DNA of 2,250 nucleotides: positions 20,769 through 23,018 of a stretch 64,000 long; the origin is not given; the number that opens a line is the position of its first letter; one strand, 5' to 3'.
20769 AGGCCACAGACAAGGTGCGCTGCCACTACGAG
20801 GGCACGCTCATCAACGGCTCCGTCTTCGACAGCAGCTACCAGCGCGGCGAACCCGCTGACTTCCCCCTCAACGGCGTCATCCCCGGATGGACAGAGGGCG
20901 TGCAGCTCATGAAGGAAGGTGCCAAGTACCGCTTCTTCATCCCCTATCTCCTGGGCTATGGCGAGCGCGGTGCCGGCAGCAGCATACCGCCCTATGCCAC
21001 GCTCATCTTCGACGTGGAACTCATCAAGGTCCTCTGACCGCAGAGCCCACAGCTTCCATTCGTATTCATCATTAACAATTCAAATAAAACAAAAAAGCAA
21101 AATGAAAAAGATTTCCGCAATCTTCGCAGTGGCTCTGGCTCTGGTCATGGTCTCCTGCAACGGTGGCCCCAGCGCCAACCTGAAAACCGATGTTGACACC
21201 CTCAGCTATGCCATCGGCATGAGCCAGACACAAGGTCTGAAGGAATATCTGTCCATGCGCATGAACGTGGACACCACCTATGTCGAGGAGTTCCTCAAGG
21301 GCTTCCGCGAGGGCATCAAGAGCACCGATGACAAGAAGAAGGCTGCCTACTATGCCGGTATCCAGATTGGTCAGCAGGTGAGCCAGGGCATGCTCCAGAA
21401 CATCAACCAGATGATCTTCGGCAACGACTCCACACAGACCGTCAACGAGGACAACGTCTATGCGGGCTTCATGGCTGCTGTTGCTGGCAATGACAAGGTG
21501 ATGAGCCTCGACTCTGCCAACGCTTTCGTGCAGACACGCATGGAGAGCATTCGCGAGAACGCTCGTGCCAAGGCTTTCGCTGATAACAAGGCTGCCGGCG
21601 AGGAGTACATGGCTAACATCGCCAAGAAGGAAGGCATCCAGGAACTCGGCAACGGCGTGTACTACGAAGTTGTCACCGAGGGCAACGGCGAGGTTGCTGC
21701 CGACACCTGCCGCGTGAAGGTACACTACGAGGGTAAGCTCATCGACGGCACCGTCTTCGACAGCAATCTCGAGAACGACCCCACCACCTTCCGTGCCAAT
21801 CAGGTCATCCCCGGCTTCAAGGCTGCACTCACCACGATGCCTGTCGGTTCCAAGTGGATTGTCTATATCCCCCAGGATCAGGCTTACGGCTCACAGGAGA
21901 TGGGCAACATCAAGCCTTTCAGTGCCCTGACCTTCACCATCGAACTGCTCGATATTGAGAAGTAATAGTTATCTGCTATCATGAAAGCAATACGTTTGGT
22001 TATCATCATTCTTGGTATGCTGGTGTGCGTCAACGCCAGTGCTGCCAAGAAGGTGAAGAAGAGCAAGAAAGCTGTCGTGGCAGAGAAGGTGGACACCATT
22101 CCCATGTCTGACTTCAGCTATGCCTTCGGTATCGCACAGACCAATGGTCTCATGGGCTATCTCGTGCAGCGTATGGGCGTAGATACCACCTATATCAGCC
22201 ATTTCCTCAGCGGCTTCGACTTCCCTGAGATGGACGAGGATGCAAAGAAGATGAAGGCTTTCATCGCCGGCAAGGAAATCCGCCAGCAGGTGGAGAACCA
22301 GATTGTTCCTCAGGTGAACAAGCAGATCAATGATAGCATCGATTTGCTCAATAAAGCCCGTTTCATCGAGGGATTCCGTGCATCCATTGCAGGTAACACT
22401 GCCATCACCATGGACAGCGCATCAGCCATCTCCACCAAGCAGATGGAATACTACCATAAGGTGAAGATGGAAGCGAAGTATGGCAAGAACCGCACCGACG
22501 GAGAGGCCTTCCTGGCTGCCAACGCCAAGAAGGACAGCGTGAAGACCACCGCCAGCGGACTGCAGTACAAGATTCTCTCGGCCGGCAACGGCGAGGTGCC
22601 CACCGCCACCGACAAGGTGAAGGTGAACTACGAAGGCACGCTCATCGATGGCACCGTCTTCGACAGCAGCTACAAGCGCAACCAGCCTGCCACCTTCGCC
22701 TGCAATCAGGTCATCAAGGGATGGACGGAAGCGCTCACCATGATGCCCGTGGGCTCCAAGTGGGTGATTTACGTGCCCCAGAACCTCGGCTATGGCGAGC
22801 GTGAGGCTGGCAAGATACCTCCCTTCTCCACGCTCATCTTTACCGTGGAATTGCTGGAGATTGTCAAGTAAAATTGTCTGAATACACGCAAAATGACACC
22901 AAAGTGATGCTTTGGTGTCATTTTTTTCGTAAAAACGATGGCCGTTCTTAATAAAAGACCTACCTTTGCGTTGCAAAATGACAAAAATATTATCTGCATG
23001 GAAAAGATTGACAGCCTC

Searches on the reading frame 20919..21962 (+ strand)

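Call 54: search_protein_families(library=pfam, proteins=[window:20919-21962:+], max_evalue=0.01)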
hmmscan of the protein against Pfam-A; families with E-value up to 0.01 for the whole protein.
window:20919-21962:+ (348 aa): 3 families
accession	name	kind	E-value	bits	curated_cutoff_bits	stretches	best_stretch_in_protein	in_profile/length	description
PF00254.34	FKBP_C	-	3.2e-25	88.7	21.1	1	260-344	5-94/94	FKBP-type peptidyl-prolyl cis-trans isomerase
PF01346.23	FKBP_N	-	3.2e-20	73.2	22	1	139-251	1-97/97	Domain amino terminal to FKBP-type peptidyl-prolyl isomerase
PF16109.11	DUF4827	-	0.0082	16.6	29.4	0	216-293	27-108/183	Domain of unknown function (DUF4827)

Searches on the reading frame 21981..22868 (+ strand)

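Call 54: search_protein_families(library=pfam, proteins=[window:21981-22868:+], max_evalue=0.01)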
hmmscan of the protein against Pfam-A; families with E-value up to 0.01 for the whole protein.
window:21981-22868:+ (296 aa): 2 families
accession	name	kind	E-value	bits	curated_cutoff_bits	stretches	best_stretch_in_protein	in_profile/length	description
PF00254.34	FKBP_C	-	1.5e-29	102.6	21.1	1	207-292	5-94/94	FKBP-type peptidyl-prolyl cis-trans isomerase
PF01346.23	FKBP_N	-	7.3e-17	62.4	22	1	111-198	11-97/97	Domain amino terminal to FKBP-type peptidyl-prolyl isomerase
